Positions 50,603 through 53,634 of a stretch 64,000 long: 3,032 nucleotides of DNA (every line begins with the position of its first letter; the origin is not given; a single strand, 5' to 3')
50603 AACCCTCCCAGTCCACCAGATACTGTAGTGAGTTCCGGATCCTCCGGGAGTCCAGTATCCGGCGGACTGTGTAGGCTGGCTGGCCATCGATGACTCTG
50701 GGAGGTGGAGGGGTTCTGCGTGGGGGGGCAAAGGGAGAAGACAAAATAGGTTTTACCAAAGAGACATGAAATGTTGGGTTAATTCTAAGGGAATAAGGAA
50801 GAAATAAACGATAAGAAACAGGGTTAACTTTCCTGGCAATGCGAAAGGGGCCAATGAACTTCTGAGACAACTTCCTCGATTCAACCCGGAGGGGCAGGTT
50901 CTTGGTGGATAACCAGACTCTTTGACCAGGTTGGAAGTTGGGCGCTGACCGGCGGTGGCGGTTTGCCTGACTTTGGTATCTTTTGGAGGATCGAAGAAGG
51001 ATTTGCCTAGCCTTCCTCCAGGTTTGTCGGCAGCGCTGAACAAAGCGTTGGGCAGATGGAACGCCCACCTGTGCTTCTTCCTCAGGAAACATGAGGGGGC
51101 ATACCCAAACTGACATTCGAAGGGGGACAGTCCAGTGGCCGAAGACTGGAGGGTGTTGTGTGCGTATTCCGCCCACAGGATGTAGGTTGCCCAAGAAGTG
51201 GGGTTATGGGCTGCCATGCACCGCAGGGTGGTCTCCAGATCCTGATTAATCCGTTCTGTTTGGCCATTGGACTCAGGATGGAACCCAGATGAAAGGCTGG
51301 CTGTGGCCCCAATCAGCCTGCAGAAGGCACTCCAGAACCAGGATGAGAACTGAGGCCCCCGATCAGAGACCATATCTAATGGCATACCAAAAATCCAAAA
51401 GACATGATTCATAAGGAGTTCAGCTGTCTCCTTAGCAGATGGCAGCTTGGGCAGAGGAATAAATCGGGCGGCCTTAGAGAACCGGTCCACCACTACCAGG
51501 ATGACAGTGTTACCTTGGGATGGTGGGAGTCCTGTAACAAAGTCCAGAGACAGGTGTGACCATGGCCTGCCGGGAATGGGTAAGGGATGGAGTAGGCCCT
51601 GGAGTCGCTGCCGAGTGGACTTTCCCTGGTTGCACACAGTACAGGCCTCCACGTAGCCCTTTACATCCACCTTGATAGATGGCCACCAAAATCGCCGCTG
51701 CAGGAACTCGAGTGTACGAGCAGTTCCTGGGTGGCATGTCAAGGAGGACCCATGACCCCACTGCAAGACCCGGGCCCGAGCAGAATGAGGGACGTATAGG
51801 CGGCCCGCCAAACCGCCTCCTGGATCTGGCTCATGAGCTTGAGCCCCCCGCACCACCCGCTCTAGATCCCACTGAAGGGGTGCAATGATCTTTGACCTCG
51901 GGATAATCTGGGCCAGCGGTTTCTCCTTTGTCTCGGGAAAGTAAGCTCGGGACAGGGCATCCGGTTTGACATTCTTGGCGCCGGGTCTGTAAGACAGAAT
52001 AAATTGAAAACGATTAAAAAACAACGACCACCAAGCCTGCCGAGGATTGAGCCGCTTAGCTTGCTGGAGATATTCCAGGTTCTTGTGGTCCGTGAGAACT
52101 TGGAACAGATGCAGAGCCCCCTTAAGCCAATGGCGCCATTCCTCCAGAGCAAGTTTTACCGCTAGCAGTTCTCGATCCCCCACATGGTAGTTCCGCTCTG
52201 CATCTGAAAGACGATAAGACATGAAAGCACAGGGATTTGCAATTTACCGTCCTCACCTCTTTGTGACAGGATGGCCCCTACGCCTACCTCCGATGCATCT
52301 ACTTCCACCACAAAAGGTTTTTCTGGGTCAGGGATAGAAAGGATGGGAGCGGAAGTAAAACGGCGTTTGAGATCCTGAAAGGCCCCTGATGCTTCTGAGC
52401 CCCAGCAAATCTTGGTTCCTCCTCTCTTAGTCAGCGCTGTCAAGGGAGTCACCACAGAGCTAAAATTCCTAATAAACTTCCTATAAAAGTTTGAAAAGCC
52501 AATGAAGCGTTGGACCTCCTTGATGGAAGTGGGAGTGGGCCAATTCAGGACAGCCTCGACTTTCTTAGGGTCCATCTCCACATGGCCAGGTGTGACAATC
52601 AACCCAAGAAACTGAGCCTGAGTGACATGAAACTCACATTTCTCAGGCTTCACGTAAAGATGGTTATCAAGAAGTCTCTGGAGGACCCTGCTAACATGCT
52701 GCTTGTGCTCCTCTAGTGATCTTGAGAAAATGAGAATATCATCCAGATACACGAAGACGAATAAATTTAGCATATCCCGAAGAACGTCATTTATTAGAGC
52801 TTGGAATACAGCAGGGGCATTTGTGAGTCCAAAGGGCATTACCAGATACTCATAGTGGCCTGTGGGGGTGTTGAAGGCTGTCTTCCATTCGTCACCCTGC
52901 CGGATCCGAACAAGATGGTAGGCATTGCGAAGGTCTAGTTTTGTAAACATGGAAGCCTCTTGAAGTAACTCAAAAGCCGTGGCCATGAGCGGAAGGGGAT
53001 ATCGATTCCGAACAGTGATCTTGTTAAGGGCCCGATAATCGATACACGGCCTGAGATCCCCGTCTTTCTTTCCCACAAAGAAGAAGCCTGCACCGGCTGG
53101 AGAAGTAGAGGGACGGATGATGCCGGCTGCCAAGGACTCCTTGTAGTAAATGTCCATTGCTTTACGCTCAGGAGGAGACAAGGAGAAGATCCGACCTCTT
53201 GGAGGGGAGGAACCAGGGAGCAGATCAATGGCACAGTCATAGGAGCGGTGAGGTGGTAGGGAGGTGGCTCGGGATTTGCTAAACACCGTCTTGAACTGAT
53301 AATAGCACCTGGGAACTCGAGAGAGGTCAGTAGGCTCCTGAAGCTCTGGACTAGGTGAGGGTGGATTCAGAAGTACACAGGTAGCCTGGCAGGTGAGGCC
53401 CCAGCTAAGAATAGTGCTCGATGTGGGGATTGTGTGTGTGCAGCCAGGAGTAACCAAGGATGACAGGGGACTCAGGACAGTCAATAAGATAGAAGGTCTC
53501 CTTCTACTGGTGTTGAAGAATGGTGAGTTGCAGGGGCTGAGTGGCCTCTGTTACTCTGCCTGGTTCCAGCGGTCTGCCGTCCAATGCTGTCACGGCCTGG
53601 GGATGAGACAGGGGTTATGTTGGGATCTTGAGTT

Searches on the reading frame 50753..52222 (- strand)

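Call 64: search_protein_families(library=pfam, proteins=[window:50753-52222:-], max_evalue=0.00001)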
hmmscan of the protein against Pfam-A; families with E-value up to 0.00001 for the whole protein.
window:50753-52222:- (489 aa): 4 families
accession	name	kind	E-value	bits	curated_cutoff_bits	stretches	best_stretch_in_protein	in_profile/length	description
PF17917.7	RT_RNaseH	-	1.2e-17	64.4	24.8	1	1-72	36-105/105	RNase H-like domain found in reverse transcriptase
PF17921.7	Integrase_H2C2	-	6.3e-17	61.9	25.5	1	144-202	1-58/59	Integrase zinc binding domain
PF00665.32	rve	-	4.3e-09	37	32.6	1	219-312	3-98/102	Integrase core domain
PF17919.7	RT_RNaseH_2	-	3.9e-07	30.5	29.8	1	1-35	61-95/100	RNase H-like domain found in reverse transcriptase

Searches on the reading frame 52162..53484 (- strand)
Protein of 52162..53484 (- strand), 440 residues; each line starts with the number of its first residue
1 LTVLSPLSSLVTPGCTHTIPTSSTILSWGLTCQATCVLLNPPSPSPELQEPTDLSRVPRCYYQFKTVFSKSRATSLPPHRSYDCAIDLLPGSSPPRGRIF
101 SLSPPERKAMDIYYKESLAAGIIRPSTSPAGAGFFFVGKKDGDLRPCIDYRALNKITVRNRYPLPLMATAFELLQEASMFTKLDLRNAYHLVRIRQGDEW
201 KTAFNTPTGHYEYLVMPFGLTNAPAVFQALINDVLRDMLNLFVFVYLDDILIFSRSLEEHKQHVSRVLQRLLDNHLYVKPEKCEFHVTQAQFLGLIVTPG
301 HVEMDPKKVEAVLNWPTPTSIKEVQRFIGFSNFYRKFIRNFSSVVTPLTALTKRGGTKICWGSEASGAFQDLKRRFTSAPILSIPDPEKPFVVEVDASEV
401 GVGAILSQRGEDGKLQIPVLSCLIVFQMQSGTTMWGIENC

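Call 64: search_protein_families(library=pfam, proteins=[window:52162-53484:-], max_evalue=0.00001)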
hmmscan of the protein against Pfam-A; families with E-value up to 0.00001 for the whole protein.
window:52162-53484:- (440 aa): 3 families
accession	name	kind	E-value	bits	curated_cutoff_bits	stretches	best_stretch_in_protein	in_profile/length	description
PF00078.32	RVT_1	-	5.5e-39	134.4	29.6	1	138-296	2-204/205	Reverse transcriptase (RNA-dependent DNA polymerase)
PF17919.7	RT_RNaseH_2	-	4.2e-17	62.5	29.8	1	361-416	1-56/100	RNase H-like domain found in reverse transcriptase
PF17917.7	RT_RNaseH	-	2.1e-06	28.3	24.8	1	386-416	1-31/105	RNase H-like domain found in reverse transcriptase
